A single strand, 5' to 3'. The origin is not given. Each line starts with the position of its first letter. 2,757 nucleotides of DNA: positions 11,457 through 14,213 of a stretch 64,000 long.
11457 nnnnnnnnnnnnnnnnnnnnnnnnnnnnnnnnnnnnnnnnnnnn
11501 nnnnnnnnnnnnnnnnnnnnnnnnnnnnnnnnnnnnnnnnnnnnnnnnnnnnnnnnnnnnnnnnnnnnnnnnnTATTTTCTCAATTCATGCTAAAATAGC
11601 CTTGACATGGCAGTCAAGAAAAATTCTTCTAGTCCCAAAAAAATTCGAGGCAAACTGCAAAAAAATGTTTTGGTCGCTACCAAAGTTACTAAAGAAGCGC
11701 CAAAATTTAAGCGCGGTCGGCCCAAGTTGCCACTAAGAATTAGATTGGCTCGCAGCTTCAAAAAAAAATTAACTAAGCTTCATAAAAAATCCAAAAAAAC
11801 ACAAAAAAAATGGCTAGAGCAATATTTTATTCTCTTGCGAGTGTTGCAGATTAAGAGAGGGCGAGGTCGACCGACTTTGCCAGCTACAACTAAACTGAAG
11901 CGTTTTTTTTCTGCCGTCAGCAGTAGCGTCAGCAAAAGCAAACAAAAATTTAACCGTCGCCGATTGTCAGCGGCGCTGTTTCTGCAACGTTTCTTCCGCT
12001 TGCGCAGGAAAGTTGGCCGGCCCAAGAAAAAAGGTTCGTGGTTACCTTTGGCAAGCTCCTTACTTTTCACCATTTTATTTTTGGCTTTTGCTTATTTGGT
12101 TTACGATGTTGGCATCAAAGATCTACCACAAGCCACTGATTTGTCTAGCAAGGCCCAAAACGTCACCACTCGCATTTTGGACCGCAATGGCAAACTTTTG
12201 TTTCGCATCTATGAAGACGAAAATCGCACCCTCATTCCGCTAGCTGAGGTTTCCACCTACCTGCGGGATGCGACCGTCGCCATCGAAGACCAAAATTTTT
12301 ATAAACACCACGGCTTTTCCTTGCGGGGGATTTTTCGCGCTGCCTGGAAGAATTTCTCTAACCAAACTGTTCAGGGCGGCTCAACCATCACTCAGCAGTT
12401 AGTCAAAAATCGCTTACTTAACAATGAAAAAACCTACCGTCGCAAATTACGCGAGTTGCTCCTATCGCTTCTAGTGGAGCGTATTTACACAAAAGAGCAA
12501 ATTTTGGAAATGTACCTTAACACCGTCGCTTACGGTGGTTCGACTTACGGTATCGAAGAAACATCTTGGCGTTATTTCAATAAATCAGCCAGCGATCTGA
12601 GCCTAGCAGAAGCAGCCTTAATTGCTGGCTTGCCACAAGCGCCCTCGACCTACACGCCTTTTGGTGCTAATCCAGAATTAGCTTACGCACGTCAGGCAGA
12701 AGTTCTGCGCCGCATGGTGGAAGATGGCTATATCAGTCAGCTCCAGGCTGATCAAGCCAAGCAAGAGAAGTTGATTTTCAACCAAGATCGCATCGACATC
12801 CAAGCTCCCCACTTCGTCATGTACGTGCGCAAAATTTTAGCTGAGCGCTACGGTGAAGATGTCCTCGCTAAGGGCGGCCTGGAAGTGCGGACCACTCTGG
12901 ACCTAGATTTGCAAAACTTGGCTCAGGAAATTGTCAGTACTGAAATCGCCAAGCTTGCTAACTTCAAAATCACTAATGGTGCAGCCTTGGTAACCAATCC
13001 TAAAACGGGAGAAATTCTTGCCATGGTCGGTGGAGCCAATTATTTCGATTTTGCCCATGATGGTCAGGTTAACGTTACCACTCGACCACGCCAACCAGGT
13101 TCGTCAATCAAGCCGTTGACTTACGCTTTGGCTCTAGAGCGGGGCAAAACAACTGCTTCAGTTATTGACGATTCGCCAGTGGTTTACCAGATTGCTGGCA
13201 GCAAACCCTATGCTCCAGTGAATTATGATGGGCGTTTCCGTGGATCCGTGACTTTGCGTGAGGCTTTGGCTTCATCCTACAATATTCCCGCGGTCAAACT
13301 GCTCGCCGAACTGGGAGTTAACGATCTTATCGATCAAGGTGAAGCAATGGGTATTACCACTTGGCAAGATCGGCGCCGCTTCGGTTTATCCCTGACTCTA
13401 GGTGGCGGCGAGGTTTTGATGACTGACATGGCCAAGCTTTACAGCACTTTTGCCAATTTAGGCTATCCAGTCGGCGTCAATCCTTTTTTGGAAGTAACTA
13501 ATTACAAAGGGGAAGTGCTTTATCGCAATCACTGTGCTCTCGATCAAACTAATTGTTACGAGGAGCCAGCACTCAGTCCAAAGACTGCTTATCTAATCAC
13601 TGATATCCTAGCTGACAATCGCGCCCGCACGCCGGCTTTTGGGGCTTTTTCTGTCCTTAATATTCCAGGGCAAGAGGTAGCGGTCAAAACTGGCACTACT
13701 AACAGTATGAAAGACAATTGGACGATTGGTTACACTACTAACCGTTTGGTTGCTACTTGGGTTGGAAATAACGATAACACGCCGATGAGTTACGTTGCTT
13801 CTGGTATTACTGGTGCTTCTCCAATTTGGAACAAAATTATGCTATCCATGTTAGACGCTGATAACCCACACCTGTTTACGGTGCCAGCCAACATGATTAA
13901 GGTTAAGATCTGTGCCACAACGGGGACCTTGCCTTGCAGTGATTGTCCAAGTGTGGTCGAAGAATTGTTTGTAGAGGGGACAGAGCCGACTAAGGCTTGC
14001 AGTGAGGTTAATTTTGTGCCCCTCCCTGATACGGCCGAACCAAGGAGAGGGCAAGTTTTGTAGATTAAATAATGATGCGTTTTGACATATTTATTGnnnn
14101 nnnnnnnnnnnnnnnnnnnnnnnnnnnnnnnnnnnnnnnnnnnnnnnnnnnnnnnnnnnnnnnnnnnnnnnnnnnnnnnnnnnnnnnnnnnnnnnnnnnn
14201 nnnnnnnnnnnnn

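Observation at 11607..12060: PBP1A paralogue with a 150-aa cytoplasmic tail containing three AT-hook-like (basic-GRP) motifs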

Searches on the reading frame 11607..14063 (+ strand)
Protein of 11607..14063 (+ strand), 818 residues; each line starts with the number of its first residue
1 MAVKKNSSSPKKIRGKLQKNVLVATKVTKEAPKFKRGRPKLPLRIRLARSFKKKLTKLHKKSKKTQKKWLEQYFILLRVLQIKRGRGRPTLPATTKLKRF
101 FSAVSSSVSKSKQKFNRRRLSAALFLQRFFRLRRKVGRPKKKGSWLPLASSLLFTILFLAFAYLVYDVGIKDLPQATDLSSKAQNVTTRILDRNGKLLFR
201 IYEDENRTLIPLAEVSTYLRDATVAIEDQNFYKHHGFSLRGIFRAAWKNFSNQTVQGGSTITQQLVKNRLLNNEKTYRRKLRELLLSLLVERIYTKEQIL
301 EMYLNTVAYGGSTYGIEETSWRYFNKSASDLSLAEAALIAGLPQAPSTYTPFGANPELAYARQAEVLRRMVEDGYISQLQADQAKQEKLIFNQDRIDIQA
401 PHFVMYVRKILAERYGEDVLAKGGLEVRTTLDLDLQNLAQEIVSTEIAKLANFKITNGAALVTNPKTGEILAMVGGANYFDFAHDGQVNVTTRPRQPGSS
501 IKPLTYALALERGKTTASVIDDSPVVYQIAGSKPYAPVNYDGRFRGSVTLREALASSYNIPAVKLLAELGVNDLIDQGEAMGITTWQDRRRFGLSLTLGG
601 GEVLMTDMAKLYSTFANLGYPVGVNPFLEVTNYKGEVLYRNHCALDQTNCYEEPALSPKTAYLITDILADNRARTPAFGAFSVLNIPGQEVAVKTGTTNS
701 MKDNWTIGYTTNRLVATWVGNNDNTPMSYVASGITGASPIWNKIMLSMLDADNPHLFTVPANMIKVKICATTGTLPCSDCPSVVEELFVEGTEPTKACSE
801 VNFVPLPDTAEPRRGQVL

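Call 5: search_protein_families(library=pfam, proteins=[window:11607-14063:+])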
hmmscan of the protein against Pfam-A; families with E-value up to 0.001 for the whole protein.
window:11607-14063:+ (818 aa): 2 families
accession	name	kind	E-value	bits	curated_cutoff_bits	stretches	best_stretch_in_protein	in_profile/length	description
PF00912.28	Transgly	-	6.9e-63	211.7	27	1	195-370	2-177/178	Transglycosylase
PF00905.27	Transpeptidase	-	1.8e-24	86.9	22.1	1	458-745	1-298/299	Penicillin binding protein transpeptidase domain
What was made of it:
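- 12189..12716 (+): Glycosyltransferase (Transgly, PF00912) domain, aa 195-370. call 5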

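Call 7: find_homologous_proteins(query=window:11607-14063:+, max_evalue=1e-10)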
Query window:11607-14063:+ (818 aa): 8000 proteins with E <= 1e-10 among 8000 candidates; the best 120 are listed.
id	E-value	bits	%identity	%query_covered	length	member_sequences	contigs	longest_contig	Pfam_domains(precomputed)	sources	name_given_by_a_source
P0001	0.0e+0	1840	100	100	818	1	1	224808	PF00912.29,PF00905.28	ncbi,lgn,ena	-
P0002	0.0e+0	1481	80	100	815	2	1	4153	PF00912.29,PF00905.28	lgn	-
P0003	0.0e+0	1471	80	100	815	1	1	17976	PF00912.29,PF00905.28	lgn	-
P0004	0.0e+0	1456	79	100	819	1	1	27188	PF00912.29,PF00905.28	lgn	-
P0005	0.0e+0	1378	74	100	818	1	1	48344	PF00912.29,PF00905.28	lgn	-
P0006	0.0e+0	1358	74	100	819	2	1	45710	PF00912.29,PF00905.28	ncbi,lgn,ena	-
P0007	0.0e+0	1354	74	100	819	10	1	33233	PF00912.29,PF00905.28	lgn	-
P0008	0.0e+0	1353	73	100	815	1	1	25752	PF00912.29,PF00905.28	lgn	-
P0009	0.0e+0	1348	73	100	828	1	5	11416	PF00912.29,PF00905.28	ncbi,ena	-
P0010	0.0e+0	1345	73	100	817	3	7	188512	PF00912.29,PF00905.28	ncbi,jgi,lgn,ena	jgi:1A family penicillin-binding protein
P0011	0.0e+0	1343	73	97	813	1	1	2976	PF00912.29,PF00905.28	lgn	-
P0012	0.0e+0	1340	75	97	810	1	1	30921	PF00912.29,PF00905.28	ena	-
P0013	0.0e+0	1338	75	97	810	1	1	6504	PF00912.29,PF00905.28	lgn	-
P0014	0.0e+0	1337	75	97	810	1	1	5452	PF00912.29,PF00905.28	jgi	-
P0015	0.0e+0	1333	74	98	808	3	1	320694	PF00912.29,PF00905.28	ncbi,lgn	-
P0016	0.0e+0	1332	73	100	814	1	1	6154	PF00912.29,PF00905.28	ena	-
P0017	0.0e+0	1332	75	97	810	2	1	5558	PF00912.29,PF00905.28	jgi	-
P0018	0.0e+0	1331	75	94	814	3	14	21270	PF00912.29,PF00905.28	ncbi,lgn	-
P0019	0.0e+0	1331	74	99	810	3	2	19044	PF00912.29,PF00905.28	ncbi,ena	-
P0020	0.0e+0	1331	72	100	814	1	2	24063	PF00912.29,PF00905.28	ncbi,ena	-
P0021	0.0e+0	1329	74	98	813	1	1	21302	PF00912.29,PF00905.28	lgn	-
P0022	0.0e+0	1325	72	100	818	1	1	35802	PF00912.29,PF00905.28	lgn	-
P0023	0.0e+0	1322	73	98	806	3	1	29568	PF00912.29,PF00905.28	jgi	-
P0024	0.0e+0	1321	73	98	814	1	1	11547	PF00912.29,PF00905.28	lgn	-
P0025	0.0e+0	1321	74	96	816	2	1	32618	PF00912.29,PF00905.28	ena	-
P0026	0.0e+0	1321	74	99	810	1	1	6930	PF00912.29,PF00905.28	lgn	-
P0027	0.0e+0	1321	74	96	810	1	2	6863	PF00912.29,PF00905.28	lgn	-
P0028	0.0e+0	1319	73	99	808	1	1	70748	PF00912.29,PF00905.28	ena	-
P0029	0.0e+0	1319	72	99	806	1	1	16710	PF00912.29,PF00905.28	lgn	-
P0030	0.0e+0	1318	72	100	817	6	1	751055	PF00912.29,PF00905.28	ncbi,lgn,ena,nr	ncbi:penicillin-binding protein [Patescibacteria group bacterium]|nr:penicillin-binding protein [Pat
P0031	0.0e+0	1318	73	96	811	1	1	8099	PF00912.29,PF00905.28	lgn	-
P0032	0.0e+0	1317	73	98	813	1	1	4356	PF00912.29,PF00905.28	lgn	-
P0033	0.0e+0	1315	74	96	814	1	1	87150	PF00912.29,PF00905.28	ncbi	-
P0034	0.0e+0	1312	73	97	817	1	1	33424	PF00912.29,PF00905.28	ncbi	-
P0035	0.0e+0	1311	74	94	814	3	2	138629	PF00912.29,PF00905.28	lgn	-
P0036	0.0e+0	1297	71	100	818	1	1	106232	PF00912.29,PF00905.28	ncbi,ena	-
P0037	0.0e+0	1290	72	97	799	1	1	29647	PF00912.29,PF00905.28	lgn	-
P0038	0.0e+0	1244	68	100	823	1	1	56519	PF00912.29,PF00905.28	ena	-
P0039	0.0e+0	1237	70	96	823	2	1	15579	PF00912.29,PF00905.28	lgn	-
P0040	0.0e+0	1223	81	79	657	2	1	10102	PF00912.29,PF00905.28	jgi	-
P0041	0.0e+0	1166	65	96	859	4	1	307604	PF00912.29,PF00905.28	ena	-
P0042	0.0e+0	1158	66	94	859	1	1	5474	PF00912.29,PF00905.28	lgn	-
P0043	0.0e+0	1146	65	95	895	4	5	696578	PF00912.29,PF00905.28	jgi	jgi:1A family penicillin-binding protein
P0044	0.0e+0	1144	65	95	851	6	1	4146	PF00912.29,PF00905.28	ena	-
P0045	0.0e+0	1143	63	96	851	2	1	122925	PF00912.29,PF00905.28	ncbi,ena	-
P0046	0.0e+0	1142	65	95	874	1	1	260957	PF00912.29,PF00905.28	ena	-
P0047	0.0e+0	1135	62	100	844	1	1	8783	PF00912.29,PF00905.28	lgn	-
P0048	0.0e+0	1119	62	99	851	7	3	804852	PF00912.29,PF00905.28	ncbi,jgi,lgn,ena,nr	ncbi:MAG: PBP1A family penicillin-binding protein [Candidatus Pacebacteria bacterium]|nr:PBP1A famil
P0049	0.0e+0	1111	62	95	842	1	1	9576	PF00912.29,PF00905.28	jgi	jgi:1A family penicillin-binding protein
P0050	0.0e+0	1111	62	96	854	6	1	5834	PF00912.29,PF00905.28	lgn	-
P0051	0.0e+0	1110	62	99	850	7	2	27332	PF00912.29,PF00905.28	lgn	-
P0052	0.0e+0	1107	63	95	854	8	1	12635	PF00912.29,PF00905.28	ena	-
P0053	0.0e+0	1101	63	95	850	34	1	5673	PF00912.29,PF00905.28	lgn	-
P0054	0.0e+0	1094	64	94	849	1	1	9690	PF00912.29,PF00905.28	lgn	-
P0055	0.0e+0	1091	64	95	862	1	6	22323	PF00912.29,PF00905.28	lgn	-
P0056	0.0e+0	1091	63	93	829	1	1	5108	PF00912.29,PF00905.28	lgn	-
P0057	0.0e+0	1084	62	95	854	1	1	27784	PF00912.29,PF00905.28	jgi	jgi:1A family penicillin-binding protein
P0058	0.0e+0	1068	62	94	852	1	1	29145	PF00912.29,PF00905.28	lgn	-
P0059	0.0e+0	1062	71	80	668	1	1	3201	PF00912.29,PF00905.28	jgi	-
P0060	0.0e+0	1049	60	90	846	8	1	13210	PF00912.29,PF00905.28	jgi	jgi:1A family penicillin-binding protein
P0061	0.0e+0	1040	61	93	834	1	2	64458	PF00912.29,PF00905.28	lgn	-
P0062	0.0e+0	1039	60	95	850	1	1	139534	PF00912.29,PF00905.28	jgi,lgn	jgi:1A family penicillin-binding protein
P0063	0.0e+0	1036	60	95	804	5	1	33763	PF00912.29,PF00905.28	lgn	-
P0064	0.0e+0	1033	67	82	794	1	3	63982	PF00912.29,PF00905.28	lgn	-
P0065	0.0e+0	1030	60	94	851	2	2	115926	PF00912.29,PF00905.28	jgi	jgi:1A family penicillin-binding protein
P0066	0.0e+0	1030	68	79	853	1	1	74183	PF00912.29,PF00905.28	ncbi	-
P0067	0.0e+0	1028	67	81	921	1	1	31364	PF00912.29,PF00905.28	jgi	jgi:1A family penicillin-binding protein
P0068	0.0e+0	1026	66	80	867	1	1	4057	PF00912.29,PF00905.28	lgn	-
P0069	0.0e+0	1026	61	94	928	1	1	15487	PF00912.29,PF00905.28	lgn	-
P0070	0.0e+0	1025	69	79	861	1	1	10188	PF00912.29,PF00905.28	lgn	-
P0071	0.0e+0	1022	67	82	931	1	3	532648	PF00912.29,PF00905.28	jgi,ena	-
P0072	0.0e+0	1022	66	81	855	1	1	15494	PF00912.29,PF00905.28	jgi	jgi:1A family penicillin-binding protein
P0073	0.0e+0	1021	67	79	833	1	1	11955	PF00912.29,PF00905.28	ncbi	-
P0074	0.0e+0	1018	58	95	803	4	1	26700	PF00912.29,PF00905.28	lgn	-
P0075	0.0e+0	1016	61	89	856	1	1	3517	PF00912.29,PF00905.28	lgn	-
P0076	0.0e+0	1016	67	81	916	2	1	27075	PF00912.29,PF00905.28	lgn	-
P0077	0.0e+0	1016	59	95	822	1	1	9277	PF00912.29,PF00905.28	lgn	-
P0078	0.0e+0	1014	67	82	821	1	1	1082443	PF00912.29,PF00905.28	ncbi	-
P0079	0.0e+0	1011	63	87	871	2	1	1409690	PF00912.29,PF00905.28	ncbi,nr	ncbi:MAG TPA: PBP1A family penicillin-binding protein [Vitreimonas sp.]|nr:PBP1A family penicillin-b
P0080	0.0e+0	1011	59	96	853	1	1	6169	PF00912.29,PF00905.28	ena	-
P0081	1.5e-298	1011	62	88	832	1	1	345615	PF00912.29,PF00905.28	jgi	jgi:1A family penicillin-binding protein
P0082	2.2e-298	1010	63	86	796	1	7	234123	PF00912.29,PF00905.28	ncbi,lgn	-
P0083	3.6e-298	1009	62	86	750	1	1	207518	PF00912.29,PF00905.28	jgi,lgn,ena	-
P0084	5.9e-298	1009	59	95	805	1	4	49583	PF00912.29,PF00905.28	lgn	-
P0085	6.7e-298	1008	59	95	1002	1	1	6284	PF00912.29,PF00905.28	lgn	-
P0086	7.6e-298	1008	66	82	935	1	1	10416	PF00912.29,PF00905.28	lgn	-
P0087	7.7e-298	1008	64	83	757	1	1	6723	PF00912.29,PF00905.28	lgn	-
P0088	1.0e-297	1008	59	94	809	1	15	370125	PF00912.29,PF00905.28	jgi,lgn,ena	jgi:1A family penicillin-binding protein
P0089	3.7e-297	1006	60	89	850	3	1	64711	PF00912.29,PF00905.28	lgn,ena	-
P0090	6.2e-297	1005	66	80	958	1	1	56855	PF00912.29,PF00905.28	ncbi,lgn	ncbi:MAG: transglycosylase domain-containing protein [Patescibacteria group bacterium]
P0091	3.1e-296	1003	67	80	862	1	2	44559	PF00912.29,PF00905.28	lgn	-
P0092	3.3e-296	1003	67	80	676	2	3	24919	PF00912.29,PF00905.28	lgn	-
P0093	4.5e-296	1002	61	95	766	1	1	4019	PF00912.29,PF00905.28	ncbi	-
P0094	6.1e-296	1002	65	84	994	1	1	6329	PF00912.29,PF00905.28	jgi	jgi:penicillin-binding protein 1C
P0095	6.2e-296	1002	66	82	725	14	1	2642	PF00912.29,PF00905.28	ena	-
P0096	1.2e-295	1001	65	81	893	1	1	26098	PF00912.29,PF00905.28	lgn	-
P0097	1.2e-295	1001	68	80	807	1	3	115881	PF00912.29,PF00905.28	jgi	jgi:1A family penicillin-binding protein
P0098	1.9e-295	1000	61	90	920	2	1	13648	PF00912.29,PF00905.28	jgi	jgi:1A family penicillin-binding protein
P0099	4.7e-295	999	65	82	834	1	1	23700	PF00912.29,PF00905.28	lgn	-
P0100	1.0e-294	998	58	96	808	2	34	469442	PF00912.29,PF00905.28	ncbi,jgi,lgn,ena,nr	ncbi:MAG: penicillin-binding protein [Candidatus Pacebacteria bacterium CG10_big_fil_rev_8_21_14_0_1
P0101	1.8e-294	997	65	80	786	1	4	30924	PF00912.29,PF00905.28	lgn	-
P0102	2.4e-294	997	65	82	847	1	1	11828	PF00912.29,PF00905.28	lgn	-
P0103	5.1e-294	996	58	91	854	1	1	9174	PF00912.29,PF00905.28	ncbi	-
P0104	5.4e-294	996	57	94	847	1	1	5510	PF00912.29,PF00905.28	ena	-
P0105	6.2e-294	995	68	80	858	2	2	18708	PF00912.29,PF00905.28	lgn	-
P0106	9.3e-294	995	65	82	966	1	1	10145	PF00912.29,PF00905.28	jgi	jgi:penicillin-binding protein 1C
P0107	1.1e-293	994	60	94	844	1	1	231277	PF00912.29,PF00905.28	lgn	-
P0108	2.1e-293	994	64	82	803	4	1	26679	PF00912.29,PF00905.28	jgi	-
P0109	2.9e-293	993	60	95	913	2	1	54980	PF00912.29,PF00905.28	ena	-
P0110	3.5e-293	993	58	95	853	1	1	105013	PF00912.29,PF00905.28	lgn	-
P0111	5.1e-293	992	64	81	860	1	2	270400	PF00912.29,PF00905.28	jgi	jgi:1A family penicillin-binding protein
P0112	7.2e-293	992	67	80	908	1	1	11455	PF00912.29,PF00905.28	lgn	-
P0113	7.8e-293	992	66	82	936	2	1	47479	PF00912.29,PF00905.28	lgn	-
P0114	8.7e-293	992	67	80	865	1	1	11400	PF00912.29,PF00905.28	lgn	-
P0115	1.1e-292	991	66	80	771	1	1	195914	PF00912.29,PF00905.28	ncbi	-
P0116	1.4e-292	991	63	84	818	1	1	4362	PF00912.29,PF00905.28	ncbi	-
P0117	1.5e-292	991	61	92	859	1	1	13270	PF00912.29,PF00905.28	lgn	-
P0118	2.2e-292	990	61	88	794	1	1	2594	PF00912.29,PF00905.28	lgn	-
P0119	2.2e-292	990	63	86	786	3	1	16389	PF00912.29,PF00905.28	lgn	-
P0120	4.2e-292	989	61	94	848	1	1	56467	PF00912.29,PF00905.28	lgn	-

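Call 14: search_protein_families(library=ncbifam, proteins=[window:11607-14063:+], max_evalue=0.01)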
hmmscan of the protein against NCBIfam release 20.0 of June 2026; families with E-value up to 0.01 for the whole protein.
window:11607-14063:+ (818 aa): 19 families
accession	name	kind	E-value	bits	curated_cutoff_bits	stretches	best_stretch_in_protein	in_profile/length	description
TIGR02074.1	PBP_1a_fam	subfamily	1.3e-156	522.6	508.75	1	206-748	1-532/535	PBP1A family penicillin-binding protein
TIGR02073.1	PBP_1c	equivalog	1e-138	464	494.2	1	182-799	6-591/728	penicillin-binding protein 1C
NF051885.1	tranpepglycosPbpC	equivalog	9.4e-122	407.7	900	1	165-750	31-595/632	multimodular transpeptidase-transglycosylase PbpC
TIGR02071.1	PBP_1b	equivalog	1.7e-105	353.8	717.75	1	200-778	138-709/729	penicillin-binding protein 1B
NF008643.0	PRK11636.1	equivalog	1e-89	301.9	1263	3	163-447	23-307/850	peptidoglycan glycosyltransferase/peptidoglycan DD-transpeptidase MrcA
NF038276.1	strep_PBP2A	exception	3.1e-79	267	1100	1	168-759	59-647/716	penicillin-binding protein PBP2A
NF007061.0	PRK09506.1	equivalog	3e-78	263.5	1120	1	202-798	206-790/825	bifunctional glycosyl transferase/transpeptidase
NF008414.0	PRK11240.1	equivalog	2.3e-76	257.5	1121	1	179-772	34-593/774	peptidoglycan glycosyltransferase PbpC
NF011423.0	PRK14850.1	equivalog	9.2e-76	255.8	1275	1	203-777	153-718/764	penicillin-binding protein 1b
NF038272.1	strep_PBP1A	exception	9.4e-68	229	1075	1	154-703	18-564/658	penicillin-binding protein PBP1A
NF038274.1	strep_PBP1B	exception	1.7e-65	221.7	1225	2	159-386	32-275/745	penicillin-binding protein PBP1B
TIGR02070.1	mono_pep_trsgly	equivalog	2.6e-41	141.6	182.65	1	207-371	55-219/224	monofunctional biosynthetic peptidoglycan transglycosylase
NF010008.0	PRK13481.1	equivalog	2.6e-39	135.2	270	1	206-386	79-265/269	glycosyltransferase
TIGR03423.1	pbp2_mrdA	equivalog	5.5e-13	48.3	455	1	421-583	223-390/593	penicillin-binding protein 2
NF053573.1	PBP2_PenA_Neis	exception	1.4e-09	37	1105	1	422-584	230-389/572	peptidoglycan D,D-transpeptidase PBP2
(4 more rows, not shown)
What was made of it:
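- On Class A PBP (PBP1A family, TIGR02074): 522.6 bits vs 508.75 (call 14)
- Checked: It scores above the TIGR02074 PBP_1a cut-off (522.6 vs 508.75, call 14).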

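Call 28: list_cluster_members(proteins=[P0001, P0010, P0048, P0100])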
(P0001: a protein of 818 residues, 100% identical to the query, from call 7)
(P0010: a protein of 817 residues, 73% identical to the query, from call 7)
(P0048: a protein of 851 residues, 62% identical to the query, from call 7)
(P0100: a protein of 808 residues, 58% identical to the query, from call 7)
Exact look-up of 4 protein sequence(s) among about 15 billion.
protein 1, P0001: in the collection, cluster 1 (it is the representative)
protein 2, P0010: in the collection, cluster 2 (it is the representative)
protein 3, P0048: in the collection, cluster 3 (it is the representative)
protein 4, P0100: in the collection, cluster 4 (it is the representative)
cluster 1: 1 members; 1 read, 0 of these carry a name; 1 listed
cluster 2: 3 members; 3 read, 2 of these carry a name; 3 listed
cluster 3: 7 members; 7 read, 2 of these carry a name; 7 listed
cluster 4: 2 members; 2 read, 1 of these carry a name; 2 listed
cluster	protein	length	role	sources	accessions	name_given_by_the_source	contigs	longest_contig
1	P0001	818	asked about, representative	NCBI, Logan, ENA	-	-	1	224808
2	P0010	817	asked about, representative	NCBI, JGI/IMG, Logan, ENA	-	1A family penicillin-binding protein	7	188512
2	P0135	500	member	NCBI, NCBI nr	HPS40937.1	MAG TPA: penicillin-binding transpeptidase domain-containing protein, partial [Candidatus ... | penicillin-binding transpeptidase domain-containing protein [Candidatus Woesebacteria ...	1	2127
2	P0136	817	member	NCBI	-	-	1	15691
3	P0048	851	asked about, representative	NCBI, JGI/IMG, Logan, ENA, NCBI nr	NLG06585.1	MAG: PBP1A family penicillin-binding protein [Candidatus Pacebacteria bacterium] | PBP1A family penicillin-binding protein [Candidatus Paceibacterota bacterium]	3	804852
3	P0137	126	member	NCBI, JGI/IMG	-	penicillin-binding protein 1C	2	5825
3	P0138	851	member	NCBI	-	-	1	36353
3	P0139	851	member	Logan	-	-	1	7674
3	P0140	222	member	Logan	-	-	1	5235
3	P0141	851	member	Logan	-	-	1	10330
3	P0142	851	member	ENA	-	-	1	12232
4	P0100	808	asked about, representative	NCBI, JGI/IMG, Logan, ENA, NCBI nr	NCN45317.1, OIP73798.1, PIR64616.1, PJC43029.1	MAG: penicillin-binding protein [Candidatus Pacebacteria bacterium ... | penicillin-binding protein [Candidatus Pacearchaeota archaeon]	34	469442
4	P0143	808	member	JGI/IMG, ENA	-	-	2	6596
